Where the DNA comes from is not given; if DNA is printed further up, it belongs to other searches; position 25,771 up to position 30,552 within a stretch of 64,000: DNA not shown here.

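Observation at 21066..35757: Methyl-branch Wood-Ljungdahl operon merging MetFV with Hdr-like and Flx-like modules but lacking HdrB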

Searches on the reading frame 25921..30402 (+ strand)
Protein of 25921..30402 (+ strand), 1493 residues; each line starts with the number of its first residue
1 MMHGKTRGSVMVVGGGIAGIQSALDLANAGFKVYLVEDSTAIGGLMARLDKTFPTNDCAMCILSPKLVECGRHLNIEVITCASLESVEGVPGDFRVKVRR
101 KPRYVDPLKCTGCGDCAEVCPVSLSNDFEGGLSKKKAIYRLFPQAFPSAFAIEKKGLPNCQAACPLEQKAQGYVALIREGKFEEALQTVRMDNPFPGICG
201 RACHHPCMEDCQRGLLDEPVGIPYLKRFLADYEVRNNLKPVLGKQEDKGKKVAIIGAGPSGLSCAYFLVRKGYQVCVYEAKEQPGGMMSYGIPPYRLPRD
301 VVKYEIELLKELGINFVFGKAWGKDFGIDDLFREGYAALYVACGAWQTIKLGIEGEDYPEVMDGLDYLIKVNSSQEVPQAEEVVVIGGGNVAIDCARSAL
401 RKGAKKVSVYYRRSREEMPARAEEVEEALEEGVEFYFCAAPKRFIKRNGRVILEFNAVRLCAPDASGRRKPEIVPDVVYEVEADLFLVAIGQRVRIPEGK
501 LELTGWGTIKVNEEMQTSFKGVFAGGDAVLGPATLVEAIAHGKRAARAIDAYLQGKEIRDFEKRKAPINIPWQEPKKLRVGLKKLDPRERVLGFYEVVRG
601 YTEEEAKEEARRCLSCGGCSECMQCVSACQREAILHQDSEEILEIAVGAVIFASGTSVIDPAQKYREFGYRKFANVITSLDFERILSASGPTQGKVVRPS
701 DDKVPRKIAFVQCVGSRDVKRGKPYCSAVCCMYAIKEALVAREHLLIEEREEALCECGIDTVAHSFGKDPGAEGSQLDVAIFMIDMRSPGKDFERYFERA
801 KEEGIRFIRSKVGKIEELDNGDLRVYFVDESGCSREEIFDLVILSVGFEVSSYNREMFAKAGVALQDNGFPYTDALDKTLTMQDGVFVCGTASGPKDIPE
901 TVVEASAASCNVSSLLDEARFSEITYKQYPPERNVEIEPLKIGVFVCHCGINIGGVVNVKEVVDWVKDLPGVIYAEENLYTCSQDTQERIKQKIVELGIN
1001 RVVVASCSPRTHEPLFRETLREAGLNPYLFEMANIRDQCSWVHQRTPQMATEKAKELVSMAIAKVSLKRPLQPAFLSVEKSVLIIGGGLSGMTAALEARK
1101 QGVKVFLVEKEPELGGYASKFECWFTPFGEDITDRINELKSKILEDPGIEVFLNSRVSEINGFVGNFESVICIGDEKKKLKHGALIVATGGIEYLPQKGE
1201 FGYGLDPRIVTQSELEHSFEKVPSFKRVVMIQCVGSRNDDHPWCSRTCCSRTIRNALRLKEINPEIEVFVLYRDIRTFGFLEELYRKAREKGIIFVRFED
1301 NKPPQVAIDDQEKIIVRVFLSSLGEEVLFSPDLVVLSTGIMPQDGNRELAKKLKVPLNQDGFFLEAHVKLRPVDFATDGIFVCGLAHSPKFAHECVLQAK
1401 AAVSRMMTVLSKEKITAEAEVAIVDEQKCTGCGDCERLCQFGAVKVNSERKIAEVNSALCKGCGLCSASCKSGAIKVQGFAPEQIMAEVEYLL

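Call 4: search_protein_families(library=pfam, proteins=[window:25921-30402:+], max_evalue=0.01)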
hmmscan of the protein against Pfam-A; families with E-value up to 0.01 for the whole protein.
window:25921-30402:+ (1493 aa): 31 families (the best 25 are shown)
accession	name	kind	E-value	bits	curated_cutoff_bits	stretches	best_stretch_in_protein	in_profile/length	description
PF07992.20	Pyr_redox_2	-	1.9e-62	211.8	26.1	4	250-542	1-291/291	Pyridine nucleotide-disulphide oxidoreductase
PF12831.13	FAD_oxidored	-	2.6e-28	99.9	27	3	1082-1120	2-40/416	FAD dependent oxidoreductase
PF13450.12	NAD_binding_8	-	7.9e-28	97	21.9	3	254-290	1-37/68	NAD(P)-binding Rossmann-like domain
PF01266.30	DAO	-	1.1e-24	88.1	27.9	3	251-286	1-37/353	FAD dependent oxidoreductase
PF00070.33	Pyr_redox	-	3.9e-23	82.2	22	3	251-318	1-59/82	Pyridine nucleotide-disulphide oxidoreductase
PF13738.12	Pyr_redox_3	-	1.1e-22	81.1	30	2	1079-1190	164-266/305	Pyridine nucleotide-disulphide oxidoreductase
PF14691.11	Fer4_20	-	1.9e-18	66.7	25.8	2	158-236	30-111/113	Dihydroprymidine dehydrogenase domain II, 4Fe-4S cluster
PF00890.30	FAD_binding_2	-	2.4e-18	67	20.4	3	1082-1118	2-37/414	FAD binding domain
PF01946.23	Thi4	-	9.9e-18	64.7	26.2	3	251-315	19-83/235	Thi4 family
PF03486.20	HI0933_like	-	4.3e-17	62.8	50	2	1081-1115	2-36/244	HI0933-like protein Rossmann domain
PF01494.25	FAD_binding_3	-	5.7e-14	52.5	22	2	1081-1112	3-34/349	FAD binding domain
PF01134.28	GIDA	-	1.2e-13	51.3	22.1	2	10-40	2-32/391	Glucose inhibited division protein A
PF00037.32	Fer4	-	1.2e-13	50.7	21.1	3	104-122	2-20/24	4Fe-4S binding domain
PF01262.27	AlaDh_PNT_C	-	2e-12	47.4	23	0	1081-1114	30-63/214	Alanine dehydrogenase/PNT, C-terminal domain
PF21799.2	MurD-like_N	-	3.5e-10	40.5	27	1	250-287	1-38/88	Mur ligase MurD-like, N-terminal domain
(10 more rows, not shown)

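Call 11: find_homologous_proteins(query=window:25951-30402:+, max_evalue=1e-20)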
Query window:25951-30402:+ (1483 aa): 7999 proteins with E <= 1e-20 among 8000 candidates; the best 120 are listed.
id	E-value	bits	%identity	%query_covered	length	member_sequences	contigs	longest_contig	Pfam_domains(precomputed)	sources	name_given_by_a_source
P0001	0.0e+0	3188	92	100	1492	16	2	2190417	PF14697.12,PF13241.13,PF13450.13,PF07992.21,PF12837.13,PF00070.34,PF03486.21,PF05834.19,PF21799.3,PF01266.31,PF14691.12,PF00890.31,PF13738.13,PF02737.25,PF12838.13,PF13454.13,PF01134.29,PF01494.26,PF12831.14,PF01946.24,PF01593.31,PF00037.33,PF01262.28,PF13187.12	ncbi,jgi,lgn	-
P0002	0.0e+0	2979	85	100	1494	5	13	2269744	PF14697.12,PF13241.13,PF13450.13,PF07992.21,PF12837.13,PF00070.34,PF03486.21,PF05834.19,PF21799.3,PF01266.31,PF14691.12,PF00890.31,PF13738.13,PF02737.25,PF12838.13,PF13454.13,PF01134.29,PF01494.26,PF12831.14,PF01946.24,PF01593.31,PF00037.33,PF01262.28,PF13187.12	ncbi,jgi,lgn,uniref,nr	ncbi:MAG: heterodisulfide reductase subunit [Candidatus Atribacteria bacterium]|jgi:heterodisulfide 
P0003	0.0e+0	2213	64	99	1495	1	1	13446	PF14697.12,PF13241.13,PF13450.13,PF07992.21,PF12837.13,PF00070.34,PF03486.21,PF12838.13,PF01134.29,PF01494.26,PF12831.14,PF01946.24,PF01266.31,PF01593.31,PF14691.12,PF00890.31,PF00037.33,PF13738.13,PF01262.28,PF13237.12,PF13187.12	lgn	-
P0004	0.0e+0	2210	64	100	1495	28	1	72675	PF14697.12,PF13241.13,PF13450.13,PF07992.21,PF12837.13,PF00070.34,PF03486.21,PF12838.13,PF01134.29,PF01494.26,PF12831.14,PF01946.24,PF01266.31,PF01593.31,PF14691.12,PF00890.31,PF00037.33,PF13738.13,PF01262.28,PF13237.12,PF13187.12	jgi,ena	jgi:heterodisulfide reductase subunit A-like polyferredoxin/predicted peroxiredoxin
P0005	0.0e+0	2180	63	99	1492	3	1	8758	PF13241.13,PF13450.13,PF07992.21,PF12837.13,PF00070.34,PF03486.21,PF12838.13,PF01134.29,PF01494.26,PF12831.14,PF01946.24,PF01266.31,PF01593.31,PF14691.12,PF00890.31,PF00037.33,PF13738.13,PF01262.28,PF13187.12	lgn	-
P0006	0.0e+0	2158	63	100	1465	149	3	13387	PF14697.12,PF13241.13,PF13450.13,PF07992.21,PF12837.13,PF00070.34,PF03486.21,PF05834.19,PF21799.3,PF01266.31,PF14691.12,PF00890.31,PF13738.13,PF13237.12,PF02737.25,PF12838.13,PF13454.13,PF01134.29,PF01494.26,PF12831.14,PF01946.24,PF01593.31,PF00037.33,PF01262.28,PF13187.12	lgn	-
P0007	0.0e+0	2146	62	100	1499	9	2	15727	PF13450.13,PF07992.21,PF00070.34,PF03486.21,PF12838.13,PF01134.29,PF01494.26,PF12831.14,PF01946.24,PF01266.31,PF01593.31,PF14691.12,PF00890.31,PF00037.33,PF13738.13,PF01262.28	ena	-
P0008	0.0e+0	2146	62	100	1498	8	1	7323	PF14697.12,PF13241.13,PF13450.13,PF07992.21,PF00070.34,PF03486.21,PF12838.13,PF13454.13,PF01134.29,PF01494.26,PF21799.3,PF12831.14,PF01946.24,PF01266.31,PF01593.31,PF14691.12,PF00890.31,PF00037.33,PF13738.13,PF01262.28,PF13237.12,PF02737.25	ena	-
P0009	0.0e+0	2144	63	100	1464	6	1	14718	PF14697.12,PF13241.13,PF13450.13,PF07992.21,PF12837.13,PF00070.34,PF03486.21,PF05834.19,PF21799.3,PF01266.31,PF14691.12,PF00890.31,PF13738.13,PF13237.12,PF02737.25,PF12838.13,PF13454.13,PF01134.29,PF01494.26,PF12831.14,PF01946.24,PF01593.31,PF12797.13,PF00037.33,PF01262.28,PF13187.12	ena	-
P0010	0.0e+0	2125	64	99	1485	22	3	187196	PF14697.12,PF13450.13,PF07992.21,PF12837.13,PF00070.34,PF03486.21,PF12838.13,PF13454.13,PF01134.29,PF01494.26,PF12831.14,PF01946.24,PF01266.31,PF14691.12,PF00890.31,PF00037.33,PF13738.13,PF01262.28,PF13237.12,PF13187.12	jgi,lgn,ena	jgi:heterodisulfide reductase subunit A-like polyferredoxin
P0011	0.0e+0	2117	61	100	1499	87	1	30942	PF14697.12,PF13241.13,PF13450.13,PF07992.21,PF00070.34,PF03486.21,PF12838.13,PF13454.13,PF01134.29,PF01494.26,PF21799.3,PF12831.14,PF01946.24,PF01266.31,PF01593.31,PF14691.12,PF00890.31,PF00037.33,PF13738.13,PF01262.28,PF13237.12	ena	-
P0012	0.0e+0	2108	61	100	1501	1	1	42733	PF13241.13,PF13450.13,PF07992.21,PF00070.34,PF03486.21,PF12838.13,PF13454.13,PF01134.29,PF01494.26,PF21799.3,PF12831.14,PF01946.24,PF01266.31,PF01593.31,PF14691.12,PF00890.31,PF00037.33,PF13738.13,PF01262.28,PF02737.25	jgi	-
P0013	0.0e+0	2106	61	100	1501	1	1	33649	PF13241.13,PF13450.13,PF07992.21,PF00070.34,PF03486.21,PF12838.13,PF13454.13,PF01134.29,PF01494.26,PF21799.3,PF12831.14,PF01946.24,PF01266.31,PF01593.31,PF14691.12,PF00890.31,PF00037.33,PF13738.13,PF01262.28,PF02737.25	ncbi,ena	-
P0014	0.0e+0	2095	62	100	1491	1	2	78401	PF14697.12,PF13241.13,PF13450.13,PF07992.21,PF12837.13,PF00070.34,PF03486.21,PF12838.13,PF01134.29,PF01494.26,PF12831.14,PF01946.24,PF01266.31,PF01593.31,PF14691.12,PF00890.31,PF00037.33,PF13738.13,PF01262.28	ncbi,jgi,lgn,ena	-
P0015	0.0e+0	2094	62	100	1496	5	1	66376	PF14697.12,PF13241.13,PF13450.13,PF07992.21,PF12837.13,PF00070.34,PF03486.21,PF12838.13,PF01134.29,PF01494.26,PF12831.14,PF01946.24,PF01266.31,PF01593.31,PF14691.12,PF00890.31,PF00037.33,PF13738.13,PF01262.28,PF13237.12,PF02737.25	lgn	-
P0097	0.0e+0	1571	50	100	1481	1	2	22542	PF14697.12,PF13241.13,PF13450.13,PF07992.21,PF12837.13,PF00070.34,PF03486.21,PF13484.12,PF01266.31,PF14691.12,PF00890.31,PF13738.13,PF13237.12,PF02737.25,PF12838.13,PF13454.13,PF01134.29,PF01494.26,PF12831.14,PF01946.24,PF01593.31,PF12797.13,PF00037.33,PF01262.28,PF13187.12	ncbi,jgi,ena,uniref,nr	ncbi:4Fe-4S ferredoxin [candidate division WOR-3 bacterium 4484_100]|uniref:4Fe-4S ferredoxin n=1 Ta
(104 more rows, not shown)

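Call 18: find_encoding_contigs(protein=P0001, flank=10000, max_places=3)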
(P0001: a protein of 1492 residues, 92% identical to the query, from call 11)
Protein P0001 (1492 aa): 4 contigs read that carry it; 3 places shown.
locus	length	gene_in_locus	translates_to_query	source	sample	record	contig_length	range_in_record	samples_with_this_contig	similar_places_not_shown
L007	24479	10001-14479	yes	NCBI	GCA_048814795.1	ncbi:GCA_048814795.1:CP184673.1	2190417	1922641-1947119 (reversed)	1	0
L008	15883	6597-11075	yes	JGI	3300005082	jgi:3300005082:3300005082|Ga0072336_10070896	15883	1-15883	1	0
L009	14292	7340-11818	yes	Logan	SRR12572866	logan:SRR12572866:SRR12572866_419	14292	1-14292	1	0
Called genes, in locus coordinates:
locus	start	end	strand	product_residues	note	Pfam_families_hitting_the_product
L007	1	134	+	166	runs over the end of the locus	PF00694:Aconitase_C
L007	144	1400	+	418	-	PF00464:SHMT, PF00155:Aminotran_1_2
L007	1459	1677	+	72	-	PF01106:NifU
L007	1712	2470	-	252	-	PF01226:Form_Nir_trans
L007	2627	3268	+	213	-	PF02607:B12-binding_2, PF02310:B12-binding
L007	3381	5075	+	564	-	PF01268:FTHFS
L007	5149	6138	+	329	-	PF07992:Pyr_redox_2 (weak), PF13450:NAD_binding_8 (weak), PF13738:Pyr_redox_3 (faint)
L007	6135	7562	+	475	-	PF12838:Fer4_7, PF13237:Fer4_10 (weak), PF13484:Fer4_16 (faint), PF00037:Fer4 (weak), PF12797:Fer4_2 (faint), PF13187:Fer4_9 (weak), PF14697:Fer4_21, PF00037:Fer4 (weak), +1 more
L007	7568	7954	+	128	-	PF02662:FlpD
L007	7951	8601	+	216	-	PF12225:DUF5981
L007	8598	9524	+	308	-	PF02219:MTHFR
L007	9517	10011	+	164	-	PF12838:Fer4_7 (weak), PF13183:Fer4_8, PF13187:Fer4_9 (weak), PF13237:Fer4_10 (weak), PF13534:Fer4_17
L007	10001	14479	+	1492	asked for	PF12831:FAD_oxidored (weak), PF14691:Fer4_20, PF07992:Pyr_redox_2, PF13450:NAD_binding_8, PF00890:FAD_binding_2, PF07992:Pyr_redox_2, PF12831:FAD_oxidored, PF13450:NAD_binding_8, +20 more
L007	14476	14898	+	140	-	PF02662:FlpD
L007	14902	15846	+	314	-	PF12797:Fer4_2 (faint), PF13237:Fer4_10 (faint)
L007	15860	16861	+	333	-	PF12838:Fer4_7 (faint), PF13534:Fer4_17 (faint), PF13746:Fer4_18 (faint), PF12797:Fer4_2 (faint), PF13183:Fer4_8 (weak), PF13237:Fer4_10 (faint), PF17179:Fer4_22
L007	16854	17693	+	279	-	PF00970:FAD_binding_6, PF00175:NAD_binding_1, PF10418:DHODB_Fe-S_bind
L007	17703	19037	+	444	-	PF08245:Mur_ligase_M, PF02875:Mur_ligase_C, PF27239:FOL3_C (faint)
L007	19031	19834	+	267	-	PF00809:Pterin_bind, PF03599:CdhD (weak)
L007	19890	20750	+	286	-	-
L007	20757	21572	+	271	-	-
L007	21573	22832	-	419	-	PF00009:GTP_EFTU (faint), PF00350:Dynamin_N (faint), PF01926:MMR_HSR1, PF02421:FeoB_N (weak), PF03193:RsgA_GTPase (faint), PF18128:HydF_dimer, PF18133:HydF_tetramer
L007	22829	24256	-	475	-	PF00206:Lyase_1, PF10415:FumaraseC_C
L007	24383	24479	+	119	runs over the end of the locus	-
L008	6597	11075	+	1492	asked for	PF12831:FAD_oxidored (weak), PF14691:Fer4_20, PF07992:Pyr_redox_2, PF13450:NAD_binding_8, PF00890:FAD_binding_2, PF07992:Pyr_redox_2, PF12831:FAD_oxidored, PF13450:NAD_binding_8, +20 more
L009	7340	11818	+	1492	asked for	PF12831:FAD_oxidored (weak), PF14691:Fer4_20, PF07992:Pyr_redox_2, PF13450:NAD_binding_8, PF00890:FAD_binding_2, PF07992:Pyr_redox_2, PF12831:FAD_oxidored, PF13450:NAD_binding_8, +20 more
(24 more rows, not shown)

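Call 21: search_solved_structures(query=window:25951-30402:+, max_evalue=1e-10)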
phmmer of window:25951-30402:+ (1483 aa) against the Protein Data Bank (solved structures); distinct sequences matched with E-value up to 1e-10: 18.
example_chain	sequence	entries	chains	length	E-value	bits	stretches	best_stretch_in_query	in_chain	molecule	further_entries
8rvu_a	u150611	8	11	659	5.6e-185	620.6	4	1-144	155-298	H(2):CoB-CoM heterodisulfide,ferredoxin reductase subunit A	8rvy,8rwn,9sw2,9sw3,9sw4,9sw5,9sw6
8rvv_A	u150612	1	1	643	3.7e-184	617.9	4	1-144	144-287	H(2):CoB-CoM heterodisulfide,ferredoxin reductase subunit A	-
5odc_A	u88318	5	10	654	1.6e-173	582.7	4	1-145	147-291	Heterodisulfide reductase, subunit A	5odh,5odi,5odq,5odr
7bkb_A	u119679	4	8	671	6.6e-150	504.4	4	929-1086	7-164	CoB--CoM heterodisulfide reductase iron-sulfur subunit A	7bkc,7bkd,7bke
9sfi_A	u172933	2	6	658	9.4e-149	500.6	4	1-145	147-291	CoB--CoM heterodisulfide reductase iron-sulfur subunit A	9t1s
9bov_A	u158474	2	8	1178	7.4e-118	398.2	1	147-615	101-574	Molybdopterin oxidoreductase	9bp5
8oh5_C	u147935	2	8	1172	2.9e-106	359.8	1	147-616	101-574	Formate dehydrogenase-O, major subunit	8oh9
9n5u_A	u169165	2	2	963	4.3e-103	349.2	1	149-547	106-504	NfnA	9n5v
4ylf_B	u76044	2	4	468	4.7e-83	282.8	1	150-546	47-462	Dihydropyrimidine dehydrogenase subunit A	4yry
5jca_L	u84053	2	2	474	1.3e-79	271.5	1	150-544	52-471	NADH-dependent Ferredoxin:NADP Oxidoreductase (NfnI) subunit alpha | NADH-dependent Ferredoxin:NADP Oxidoreductase subunit alpha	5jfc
5vj7_A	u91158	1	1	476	6.3e-75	255.9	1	150-546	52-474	Oxidoreductase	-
2vdc_G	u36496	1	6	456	1.3e-64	221.7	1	139-546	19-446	GLUTAMATE SYNTHASE [NADPH] SMALL CHAIN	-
6s6s_G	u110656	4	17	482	1.6e-64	221.4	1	139-546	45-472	Glutamate synthase [NADPH] small chain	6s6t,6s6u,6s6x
7m31_A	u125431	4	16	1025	2.8e-52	180.8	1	149-546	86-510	Dihydropyrimidine dehydrogenase [NADP(+)]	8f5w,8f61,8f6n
1h7x_A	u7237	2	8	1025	2.8e-52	180.8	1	149-546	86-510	DIHYDROPYRIMIDINE DEHYDROGENASE | Dihydropyrimidine dehydrogenase [NADP(+)]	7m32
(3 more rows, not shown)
